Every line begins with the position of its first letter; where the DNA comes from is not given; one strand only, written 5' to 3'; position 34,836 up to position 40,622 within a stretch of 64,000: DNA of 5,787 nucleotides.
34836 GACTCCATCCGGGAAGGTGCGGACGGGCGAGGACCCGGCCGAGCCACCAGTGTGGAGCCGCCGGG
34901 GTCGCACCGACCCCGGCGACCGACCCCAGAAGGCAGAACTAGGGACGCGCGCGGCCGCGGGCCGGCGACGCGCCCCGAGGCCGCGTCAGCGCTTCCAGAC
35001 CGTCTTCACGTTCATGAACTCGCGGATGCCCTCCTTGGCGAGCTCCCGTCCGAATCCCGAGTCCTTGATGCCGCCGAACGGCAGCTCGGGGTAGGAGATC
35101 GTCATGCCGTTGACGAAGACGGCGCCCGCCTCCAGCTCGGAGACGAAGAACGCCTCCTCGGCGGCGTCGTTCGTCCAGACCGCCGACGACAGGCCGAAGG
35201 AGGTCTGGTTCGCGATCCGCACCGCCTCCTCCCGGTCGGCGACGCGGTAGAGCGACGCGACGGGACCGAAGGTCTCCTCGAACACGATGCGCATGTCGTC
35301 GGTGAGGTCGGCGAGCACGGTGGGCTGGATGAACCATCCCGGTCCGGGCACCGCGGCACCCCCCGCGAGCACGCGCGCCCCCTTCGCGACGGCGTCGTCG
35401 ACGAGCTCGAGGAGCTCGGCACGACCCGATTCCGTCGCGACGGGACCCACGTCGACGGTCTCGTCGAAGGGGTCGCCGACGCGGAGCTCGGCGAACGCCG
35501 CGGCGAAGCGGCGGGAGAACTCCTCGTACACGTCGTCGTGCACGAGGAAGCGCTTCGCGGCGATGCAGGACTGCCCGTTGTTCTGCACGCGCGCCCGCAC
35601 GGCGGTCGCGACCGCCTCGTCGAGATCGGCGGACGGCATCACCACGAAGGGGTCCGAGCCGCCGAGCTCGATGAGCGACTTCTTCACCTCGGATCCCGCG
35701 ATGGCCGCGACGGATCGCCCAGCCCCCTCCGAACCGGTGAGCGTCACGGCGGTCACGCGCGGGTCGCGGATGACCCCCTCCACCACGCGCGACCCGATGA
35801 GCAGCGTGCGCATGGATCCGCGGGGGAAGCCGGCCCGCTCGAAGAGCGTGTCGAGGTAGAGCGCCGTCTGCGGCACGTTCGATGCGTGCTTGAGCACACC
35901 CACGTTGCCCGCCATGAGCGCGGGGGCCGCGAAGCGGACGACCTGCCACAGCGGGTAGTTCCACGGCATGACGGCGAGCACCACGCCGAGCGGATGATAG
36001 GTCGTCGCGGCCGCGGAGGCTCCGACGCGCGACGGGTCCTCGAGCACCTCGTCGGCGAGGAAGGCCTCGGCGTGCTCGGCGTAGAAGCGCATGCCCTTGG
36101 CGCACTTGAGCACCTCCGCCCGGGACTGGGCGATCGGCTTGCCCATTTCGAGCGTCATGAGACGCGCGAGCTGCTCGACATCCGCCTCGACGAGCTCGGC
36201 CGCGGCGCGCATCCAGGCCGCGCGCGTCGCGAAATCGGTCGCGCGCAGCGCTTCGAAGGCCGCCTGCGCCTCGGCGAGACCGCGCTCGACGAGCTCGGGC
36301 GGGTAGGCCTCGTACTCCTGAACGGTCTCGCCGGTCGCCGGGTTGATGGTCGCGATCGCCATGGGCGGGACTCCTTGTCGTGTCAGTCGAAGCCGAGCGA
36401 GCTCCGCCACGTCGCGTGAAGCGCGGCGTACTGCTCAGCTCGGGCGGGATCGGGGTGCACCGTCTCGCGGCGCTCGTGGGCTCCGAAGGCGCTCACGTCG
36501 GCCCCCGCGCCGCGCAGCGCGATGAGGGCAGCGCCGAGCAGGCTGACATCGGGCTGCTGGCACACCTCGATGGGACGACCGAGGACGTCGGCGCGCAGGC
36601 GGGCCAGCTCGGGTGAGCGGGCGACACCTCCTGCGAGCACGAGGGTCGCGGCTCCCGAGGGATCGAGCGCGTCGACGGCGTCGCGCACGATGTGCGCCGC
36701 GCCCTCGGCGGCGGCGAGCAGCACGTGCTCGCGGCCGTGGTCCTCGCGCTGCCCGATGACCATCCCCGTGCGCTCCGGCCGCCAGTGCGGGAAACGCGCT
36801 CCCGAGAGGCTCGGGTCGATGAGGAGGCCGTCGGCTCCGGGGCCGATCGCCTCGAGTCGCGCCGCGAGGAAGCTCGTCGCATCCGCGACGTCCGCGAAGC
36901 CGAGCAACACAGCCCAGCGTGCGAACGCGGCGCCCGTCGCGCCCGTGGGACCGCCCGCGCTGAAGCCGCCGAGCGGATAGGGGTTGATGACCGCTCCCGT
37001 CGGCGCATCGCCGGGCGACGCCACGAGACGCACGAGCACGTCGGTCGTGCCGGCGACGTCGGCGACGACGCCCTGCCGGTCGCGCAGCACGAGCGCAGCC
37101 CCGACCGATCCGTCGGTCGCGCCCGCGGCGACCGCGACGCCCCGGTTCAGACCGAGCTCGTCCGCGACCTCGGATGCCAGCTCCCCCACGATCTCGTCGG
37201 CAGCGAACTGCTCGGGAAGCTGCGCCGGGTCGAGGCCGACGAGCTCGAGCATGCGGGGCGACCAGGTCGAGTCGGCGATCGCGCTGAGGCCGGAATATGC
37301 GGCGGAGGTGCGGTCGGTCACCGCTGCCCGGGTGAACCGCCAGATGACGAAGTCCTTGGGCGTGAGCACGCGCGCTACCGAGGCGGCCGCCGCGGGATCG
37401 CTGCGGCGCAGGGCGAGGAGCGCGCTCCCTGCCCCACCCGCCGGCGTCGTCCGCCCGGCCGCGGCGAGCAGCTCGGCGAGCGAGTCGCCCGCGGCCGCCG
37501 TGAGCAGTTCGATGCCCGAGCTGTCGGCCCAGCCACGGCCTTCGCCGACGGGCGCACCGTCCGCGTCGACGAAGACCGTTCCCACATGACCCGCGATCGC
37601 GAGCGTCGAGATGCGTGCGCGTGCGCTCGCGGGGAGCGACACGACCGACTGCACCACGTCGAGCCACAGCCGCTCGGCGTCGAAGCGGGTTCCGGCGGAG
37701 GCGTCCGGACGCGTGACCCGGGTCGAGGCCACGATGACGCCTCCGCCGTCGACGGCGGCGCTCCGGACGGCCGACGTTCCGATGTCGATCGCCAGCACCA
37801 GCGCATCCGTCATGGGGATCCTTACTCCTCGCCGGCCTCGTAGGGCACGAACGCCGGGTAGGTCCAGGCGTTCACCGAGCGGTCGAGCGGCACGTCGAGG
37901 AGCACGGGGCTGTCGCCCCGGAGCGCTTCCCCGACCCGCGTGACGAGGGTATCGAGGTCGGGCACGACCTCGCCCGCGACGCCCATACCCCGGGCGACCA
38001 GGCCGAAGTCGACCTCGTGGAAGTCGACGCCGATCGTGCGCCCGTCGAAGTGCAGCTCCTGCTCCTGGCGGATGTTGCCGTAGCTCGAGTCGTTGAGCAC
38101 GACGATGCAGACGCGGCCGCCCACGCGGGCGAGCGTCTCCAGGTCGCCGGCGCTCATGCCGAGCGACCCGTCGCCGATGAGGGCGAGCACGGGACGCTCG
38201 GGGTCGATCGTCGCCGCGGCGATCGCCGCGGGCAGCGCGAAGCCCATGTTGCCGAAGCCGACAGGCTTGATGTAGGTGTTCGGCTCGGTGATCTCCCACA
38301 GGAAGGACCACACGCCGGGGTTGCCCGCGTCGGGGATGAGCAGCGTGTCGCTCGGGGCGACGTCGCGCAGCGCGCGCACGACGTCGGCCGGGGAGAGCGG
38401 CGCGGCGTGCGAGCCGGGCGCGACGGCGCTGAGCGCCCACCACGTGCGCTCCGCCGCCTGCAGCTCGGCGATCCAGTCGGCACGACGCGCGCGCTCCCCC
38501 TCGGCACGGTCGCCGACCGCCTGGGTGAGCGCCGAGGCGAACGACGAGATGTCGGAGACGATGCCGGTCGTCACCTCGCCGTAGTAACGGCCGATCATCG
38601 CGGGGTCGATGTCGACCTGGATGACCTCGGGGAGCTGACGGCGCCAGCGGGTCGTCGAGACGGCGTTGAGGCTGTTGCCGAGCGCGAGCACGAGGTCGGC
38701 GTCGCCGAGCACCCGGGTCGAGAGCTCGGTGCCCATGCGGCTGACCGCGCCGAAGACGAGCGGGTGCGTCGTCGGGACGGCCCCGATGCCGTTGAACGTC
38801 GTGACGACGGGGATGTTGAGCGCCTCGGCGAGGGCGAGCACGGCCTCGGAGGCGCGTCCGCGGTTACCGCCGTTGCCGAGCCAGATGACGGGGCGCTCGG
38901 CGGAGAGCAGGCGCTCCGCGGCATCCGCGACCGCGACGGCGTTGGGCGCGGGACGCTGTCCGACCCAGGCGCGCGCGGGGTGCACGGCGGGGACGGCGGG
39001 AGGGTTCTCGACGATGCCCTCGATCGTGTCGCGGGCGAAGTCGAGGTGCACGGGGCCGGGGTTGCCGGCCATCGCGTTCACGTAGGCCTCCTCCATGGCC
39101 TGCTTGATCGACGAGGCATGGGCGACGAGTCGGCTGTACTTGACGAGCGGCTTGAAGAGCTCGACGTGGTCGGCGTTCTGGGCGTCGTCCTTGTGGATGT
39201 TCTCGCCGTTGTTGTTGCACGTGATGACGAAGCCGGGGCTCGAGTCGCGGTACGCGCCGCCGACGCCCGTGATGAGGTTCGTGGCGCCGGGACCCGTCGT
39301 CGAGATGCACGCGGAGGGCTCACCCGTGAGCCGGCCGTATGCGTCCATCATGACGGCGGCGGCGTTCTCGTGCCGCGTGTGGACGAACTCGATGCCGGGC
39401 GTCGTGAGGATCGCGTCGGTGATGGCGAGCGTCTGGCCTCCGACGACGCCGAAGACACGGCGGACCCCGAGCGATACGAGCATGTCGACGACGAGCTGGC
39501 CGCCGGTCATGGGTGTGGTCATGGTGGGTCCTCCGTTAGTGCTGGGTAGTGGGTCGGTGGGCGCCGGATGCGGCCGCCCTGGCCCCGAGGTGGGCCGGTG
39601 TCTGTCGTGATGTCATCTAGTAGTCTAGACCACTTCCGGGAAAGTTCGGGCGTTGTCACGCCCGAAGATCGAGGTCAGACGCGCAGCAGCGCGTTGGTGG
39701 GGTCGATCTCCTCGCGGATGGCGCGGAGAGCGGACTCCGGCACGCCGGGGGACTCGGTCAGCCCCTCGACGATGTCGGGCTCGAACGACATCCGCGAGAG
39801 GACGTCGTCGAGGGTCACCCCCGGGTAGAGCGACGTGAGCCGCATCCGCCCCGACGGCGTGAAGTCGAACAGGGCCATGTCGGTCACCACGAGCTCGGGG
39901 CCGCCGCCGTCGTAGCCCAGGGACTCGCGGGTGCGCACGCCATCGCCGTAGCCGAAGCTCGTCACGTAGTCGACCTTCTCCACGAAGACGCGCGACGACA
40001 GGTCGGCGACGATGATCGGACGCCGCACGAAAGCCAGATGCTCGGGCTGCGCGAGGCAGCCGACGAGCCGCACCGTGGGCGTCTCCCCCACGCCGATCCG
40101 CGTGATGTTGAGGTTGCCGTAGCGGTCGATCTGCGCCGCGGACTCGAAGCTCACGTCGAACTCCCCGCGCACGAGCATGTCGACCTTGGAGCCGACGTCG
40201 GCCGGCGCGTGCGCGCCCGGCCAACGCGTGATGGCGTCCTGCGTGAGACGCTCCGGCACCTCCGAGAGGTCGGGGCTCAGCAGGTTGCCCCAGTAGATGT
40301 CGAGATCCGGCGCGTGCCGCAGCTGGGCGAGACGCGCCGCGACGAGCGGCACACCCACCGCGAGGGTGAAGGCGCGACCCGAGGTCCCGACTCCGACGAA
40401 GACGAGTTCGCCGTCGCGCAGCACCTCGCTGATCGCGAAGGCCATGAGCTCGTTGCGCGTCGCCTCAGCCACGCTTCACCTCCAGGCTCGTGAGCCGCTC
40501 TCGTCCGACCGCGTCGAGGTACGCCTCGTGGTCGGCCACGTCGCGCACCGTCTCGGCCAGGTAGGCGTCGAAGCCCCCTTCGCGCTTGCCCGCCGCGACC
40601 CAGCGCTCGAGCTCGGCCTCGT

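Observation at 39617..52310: Six copies of one AT-rich GTCTA(G/T)AC box mark every promoter region of the 35-58 kb island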

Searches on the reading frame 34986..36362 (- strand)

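Call 22: search_protein_families(library=pfam, proteins=[window:34986-36362:-])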
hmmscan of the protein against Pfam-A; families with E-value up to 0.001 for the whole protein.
window:34986-36362:- (458 aa): 1 family
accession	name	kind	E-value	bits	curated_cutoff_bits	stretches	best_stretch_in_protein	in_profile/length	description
PF00171.27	Aldedh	-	2.8e-142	475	23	1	3-455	9-461/461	Aldehyde dehydrogenase family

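Call 29: search_protein_families(library=ncbifam, proteins=[window:34986-36362:-], max_evalue=1e-10)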
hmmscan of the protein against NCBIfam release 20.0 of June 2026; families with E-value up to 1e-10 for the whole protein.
window:34986-36362:- (458 aa): 39 families (the best 25 are shown)
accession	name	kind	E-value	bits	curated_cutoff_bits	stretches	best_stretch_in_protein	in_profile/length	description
NF006915.0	PRK09406.1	equivalog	8.4e-226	750.1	730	1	1-457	1-456/457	NADP-dependent succinic semialdehyde dehydrogenase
NF042989.1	AldDh_AldH_Clos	equivalog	9.6e-199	660.8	800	1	1-457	1-457/458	aldehyde dehydrogenase AldH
NF010575.0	PRK13968.1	equivalog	5.8e-132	441.1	855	1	5-457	11-459/462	succinate-semialdehyde dehydrogenase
TIGR01780.1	SSADH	subfamily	1.6e-110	370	646.35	1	6-453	2-448/448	succinate-semialdehyde dehydrogenase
NF006916.0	PRK09407.1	equivalog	3.8e-104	349.2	521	1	4-455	37-490/526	succinic semialdehyde dehydrogenase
NF010000.0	PRK13473.1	subfamily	6.5e-101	338.3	615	1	5-455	21-470/475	aminobutyraldehyde dehydrogenase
TIGR01804.1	BADH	equivalog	1.1e-100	337.4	668.6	1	3-453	15-467/467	betaine-aldehyde dehydrogenase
NF009725.0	PRK13252.1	equivalog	2.1e-96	323.3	593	1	3-456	24-478/488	betaine-aldehyde dehydrogenase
NF008415.0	PRK11241.1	equivalog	7.7e-94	315.1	828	1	3-454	28-477/482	NADP-dependent succinate-semialdehyde dehydrogenase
NF045735.1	PaDhStyDPseudo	equivalog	1.9e-91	307.2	850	1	3-455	20-479/483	phenylacetaldehyde dehydrogenase StyD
NF040648.1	lactal_redase_Meth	equivalog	3.7e-91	306.5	650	1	4-455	14-460/463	lactaldehyde dehydrogenase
NF045736.1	PaDhStyDRhodo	equivalog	7.6e-90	301.7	800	1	3-454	20-474/479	phenylacetaldehyde dehydrogenase StyD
NF042993.1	AlphKGSA_gudD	equivalog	2.1e-88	297.2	770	1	4-456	22-479/481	alpha-ketoglutaric semialdehyde dehydrogenase GucD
NF047626.1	SulfactDhSafD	equivalog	6e-88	295.9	700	1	5-455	5-452/454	sulfoacetaldehyde dehydrogenase SafD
TIGR02299.1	HpaE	equivalog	8.1e-88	295.1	638.35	1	4-455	19-474/488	5-carboxymethyl-2-hydroxymuconate semialdehyde dehydrogenase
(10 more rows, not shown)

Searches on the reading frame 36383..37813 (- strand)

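Call 22: search_protein_families(library=pfam, proteins=[window:36383-37813:-])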
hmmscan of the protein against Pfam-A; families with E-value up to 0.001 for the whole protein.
window:36383-37813:- (476 aa): 2 families
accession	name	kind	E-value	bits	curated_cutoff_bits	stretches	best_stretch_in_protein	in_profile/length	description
PF00370.27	FGGY_N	-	2.4e-27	96.5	28.8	1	6-239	2-243/245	FGGY family of carbohydrate kinases, N-terminal domain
PF02782.22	FGGY_C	-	3e-24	86.3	27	1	253-434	4-196/198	FGGY family of carbohydrate kinases, C-terminal domain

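Call 29: search_protein_families(library=ncbifam, proteins=[window:36383-37813:-], max_evalue=1e-10)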
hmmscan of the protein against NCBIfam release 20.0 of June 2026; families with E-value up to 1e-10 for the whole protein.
window:36383-37813:- (476 aa): 10 families
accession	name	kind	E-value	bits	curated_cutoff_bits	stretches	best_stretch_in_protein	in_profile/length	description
TIGR01312.1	XylB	equivalog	1.1e-50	172.6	380.25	1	8-470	2-477/481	xylulokinase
TIGR01314.1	gntK_FGGY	equivalog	2.7e-26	92.2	648.55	1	6-438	2-452/505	gluconokinase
NF011601.0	PRK15027.1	equivalog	3.5e-24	85.1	912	1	7-439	3-439/484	xylulokinase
TIGR01311.1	glycerol_kin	equivalog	1.5e-23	82.9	590.35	1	306-442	321-456/496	glycerol kinase GlpK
NF003154.0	PRK04123.1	equivalog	2e-20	73.1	428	1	133-470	165-531/554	ribulokinase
NF008187.0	PRK10939.1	equivalog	6.3e-19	68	528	1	5-470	5-497/521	autoinducer-2 kinase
TIGR02628.1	fuculo_kin_coli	equivalog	7.9e-19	67.9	470.9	0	154-234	159-239/465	L-fuculokinase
NF000756.0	PRK00047.1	subfamily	4e-16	58.4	498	0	327-434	340-450/502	glycerol kinase GlpK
TIGR01234.1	L-ribulokinase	equivalog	2.4e-14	53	583.25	1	133-470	163-524/536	ribulokinase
TIGR01315.1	5C_CHO_kinase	subfamily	3.1e-11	42.7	408.7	0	326-438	377-494/541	FGGY family pentulose kinase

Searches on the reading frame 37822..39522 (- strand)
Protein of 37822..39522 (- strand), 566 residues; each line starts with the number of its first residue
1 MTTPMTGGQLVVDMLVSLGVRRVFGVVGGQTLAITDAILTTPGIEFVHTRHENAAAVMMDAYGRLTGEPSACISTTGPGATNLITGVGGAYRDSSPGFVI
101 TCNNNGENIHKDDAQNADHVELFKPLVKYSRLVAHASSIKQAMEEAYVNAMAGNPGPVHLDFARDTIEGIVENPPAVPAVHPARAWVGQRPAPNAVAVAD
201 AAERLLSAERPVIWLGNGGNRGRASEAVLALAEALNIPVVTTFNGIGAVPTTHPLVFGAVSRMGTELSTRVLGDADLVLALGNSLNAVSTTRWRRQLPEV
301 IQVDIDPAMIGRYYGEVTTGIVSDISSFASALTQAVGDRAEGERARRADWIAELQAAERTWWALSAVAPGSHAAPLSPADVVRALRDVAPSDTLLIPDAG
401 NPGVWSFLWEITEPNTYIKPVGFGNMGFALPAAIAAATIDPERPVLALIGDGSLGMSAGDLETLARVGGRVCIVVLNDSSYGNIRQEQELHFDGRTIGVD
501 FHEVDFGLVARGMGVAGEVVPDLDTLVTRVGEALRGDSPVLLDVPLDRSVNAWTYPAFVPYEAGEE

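Call 15: search_protein_families(library=pfam, proteins=[window:37822-39522:-])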
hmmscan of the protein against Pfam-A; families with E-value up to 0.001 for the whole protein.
window:37822-39522:- (566 aa): 3 families
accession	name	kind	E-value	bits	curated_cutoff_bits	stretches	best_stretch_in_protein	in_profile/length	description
PF02775.26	TPP_enzyme_C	-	8.3e-35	120.3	21.9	1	398-544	1-151/151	Thiamine pyrophosphate enzyme, C-terminal TPP binding domain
PF00205.28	TPP_enzyme_M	-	8.6e-35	119.9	30.4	1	198-332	1-137/137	Thiamine pyrophosphate enzyme, central domain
PF02776.23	TPP_enzyme_N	-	3.7e-32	111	26.8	1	5-121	1-118/119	Thiamine pyrophosphate enzyme, N-terminal TPP binding domain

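Call 29: search_protein_families(library=ncbifam, proteins=[window:37822-39522:-], max_evalue=1e-10)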
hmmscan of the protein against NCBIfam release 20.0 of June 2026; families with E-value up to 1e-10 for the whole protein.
window:37822-39522:- (566 aa): 52 families (the best 25 are shown)
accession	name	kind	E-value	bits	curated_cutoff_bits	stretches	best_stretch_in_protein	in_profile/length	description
NF006187.0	PRK08322.1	equivalog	2.6e-105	352.9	509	1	5-552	2-534/548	acetolactate synthase large subunit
TIGR00118.1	acolac_lg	equivalog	1.8e-101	340.3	538.35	1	5-553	1-541/557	biosynthetic-type acetolactate synthase large subunit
NF006052.0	PRK08199.1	subfamily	4.8e-97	325.6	539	1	4-549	7-540/559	thiamine pyrophosphate protein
NF004919.0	PRK06276.1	equivalog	6.1e-90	302.2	866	1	5-549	1-541/582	acetolactate synthase large subunit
NF006122.0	PRK08266.1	subfamily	6.2e-90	302.2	571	1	4-555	3-533/543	hypothetical protein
NF005713.0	PRK07525.1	subfamily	9.1e-89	298.4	620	1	4-535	5-547/592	sulfoacetaldehyde acetyltransferase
NF004710.0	PRK06048.1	equivalog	5.9e-87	292.4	976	1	2-553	5-544/561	acetolactate synthase large subunit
NF006524.0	PRK08978.1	equivalog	9.9e-87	291.4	738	1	5-554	1-532/548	acetolactate synthase 2 catalytic subunit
NF005651.0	PRK07418.1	subfamily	1.6e-86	290.9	942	1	4-557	18-568/617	acetolactate synthase large subunit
NF005860.0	PRK07789.1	equivalog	5.6e-86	289.2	881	1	3-553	32-585/615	acetolactate synthase large subunit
NF005039.0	PRK06456.1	equivalog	7.5e-85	285.5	868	1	6-550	3-548/572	acetolactate synthase large subunit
TIGR03457.1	sulphoacet_xsc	equivalog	1.1e-84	284.8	676.4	1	5-530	2-537/579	sulfoacetaldehyde acetyltransferase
NF006378.0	PRK08617.1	equivalog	6.8e-84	282.2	510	1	4-552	7-544/556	acetolactate synthase AlsS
NF005058.0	PRK06466.1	equivalog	1.5e-83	281.2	951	1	5-551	4-552/574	acetolactate synthase 3 large subunit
NF006016.1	PRK08155.1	equivalog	3.3e-83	280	870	1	5-560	3-544/554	acetolactate synthase large subunit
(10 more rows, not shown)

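Call 39: search_solved_structures(query=window:37822-39522:-, max_evalue=1e-20)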
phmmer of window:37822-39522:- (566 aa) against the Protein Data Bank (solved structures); distinct sequences matched with E-value up to 1e-20: 130 (the best 60 are shown).
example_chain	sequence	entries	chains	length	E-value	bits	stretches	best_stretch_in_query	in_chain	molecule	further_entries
8xod_A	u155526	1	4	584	1.4e-73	251.9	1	5-549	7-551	BbmA-G484F complex with CBOA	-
8x3x_A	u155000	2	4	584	1.5e-73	251.9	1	5-549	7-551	BbmA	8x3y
6lpi_A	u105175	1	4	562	2.2e-65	224.9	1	5-559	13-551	Acetolactate synthase isozyme 1 large subunit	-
9zgl_A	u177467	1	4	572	2e-62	215.1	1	5-552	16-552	Ancestral acetolactate synthase, catabolic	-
9yjz_A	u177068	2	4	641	1.5e-59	205.6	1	5-551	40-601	Acetolactate synthase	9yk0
4rjj_A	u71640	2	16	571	2e-59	205.2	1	6-565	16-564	Acetolactate synthase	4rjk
4rji_A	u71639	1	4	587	2.2e-59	205.1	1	6-565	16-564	Acetolactate synthase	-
24pi_A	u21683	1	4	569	1.3e-57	199.2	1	7-551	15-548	Ancestral acetolactate synthase, catabolic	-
13bb_A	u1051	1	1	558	2.1e-57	198.6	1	2-551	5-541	acetolactate synthase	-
1jsc_A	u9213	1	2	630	2.2e-57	198.5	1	5-551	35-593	ACETOHYDROXY-ACID SYNTHASE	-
6u9d_A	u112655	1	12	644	2.4e-57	198.4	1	5-551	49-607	Acetolactate synthase catalytic subunit, mitochondrial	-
1n0h_A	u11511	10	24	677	2.8e-57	198.1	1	5-551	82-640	Acetolactate synthase | Acetolactate synthase, mitochondrial | Acetolactate synthase catalytic subunit, mitochondrial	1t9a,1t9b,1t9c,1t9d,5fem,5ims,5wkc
1ozf_A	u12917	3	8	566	2.8e-56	194.8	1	7-550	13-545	Acetolactate synthase, catabolic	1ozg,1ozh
5d6r_B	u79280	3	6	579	3.4e-56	194.6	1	7-550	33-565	Acetolactate synthase, catabolic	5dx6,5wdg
6dek_A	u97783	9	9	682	6.6e-56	193.6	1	5-551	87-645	Acetolactate synthase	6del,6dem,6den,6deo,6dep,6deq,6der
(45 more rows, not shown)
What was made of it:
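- Tried and rejected: PDB neighbours of the ThDP enzyme are acetolactate-synthase-like (BbmA, ALS) rather than oxalyl-CoA decarboxylase or HACL (call 39).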

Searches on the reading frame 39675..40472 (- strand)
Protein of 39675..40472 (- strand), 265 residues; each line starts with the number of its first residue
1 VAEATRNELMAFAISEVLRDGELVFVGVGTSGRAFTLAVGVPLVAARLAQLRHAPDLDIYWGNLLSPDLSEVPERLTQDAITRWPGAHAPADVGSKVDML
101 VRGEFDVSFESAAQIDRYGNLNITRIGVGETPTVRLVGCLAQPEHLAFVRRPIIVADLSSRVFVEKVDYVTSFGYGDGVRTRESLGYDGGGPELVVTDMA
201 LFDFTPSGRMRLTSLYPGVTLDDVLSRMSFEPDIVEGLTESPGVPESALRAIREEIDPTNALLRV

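Call 15: search_protein_families(library=pfam, proteins=[window:39675-40472:-])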
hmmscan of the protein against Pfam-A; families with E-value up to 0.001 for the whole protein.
window:39675-40472:- (265 aa): 1 family
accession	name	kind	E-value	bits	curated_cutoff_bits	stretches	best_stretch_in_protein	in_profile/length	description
PF01144.29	CoA_trans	-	2.8e-08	33.9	23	1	10-225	4-215/217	Coenzyme A transferase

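Call 29: search_protein_families(library=ncbifam, proteins=[window:39675-40472:-], max_evalue=1e-10)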
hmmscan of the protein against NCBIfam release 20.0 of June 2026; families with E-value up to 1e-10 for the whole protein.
window:39675-40472:- (265 aa): 0 families
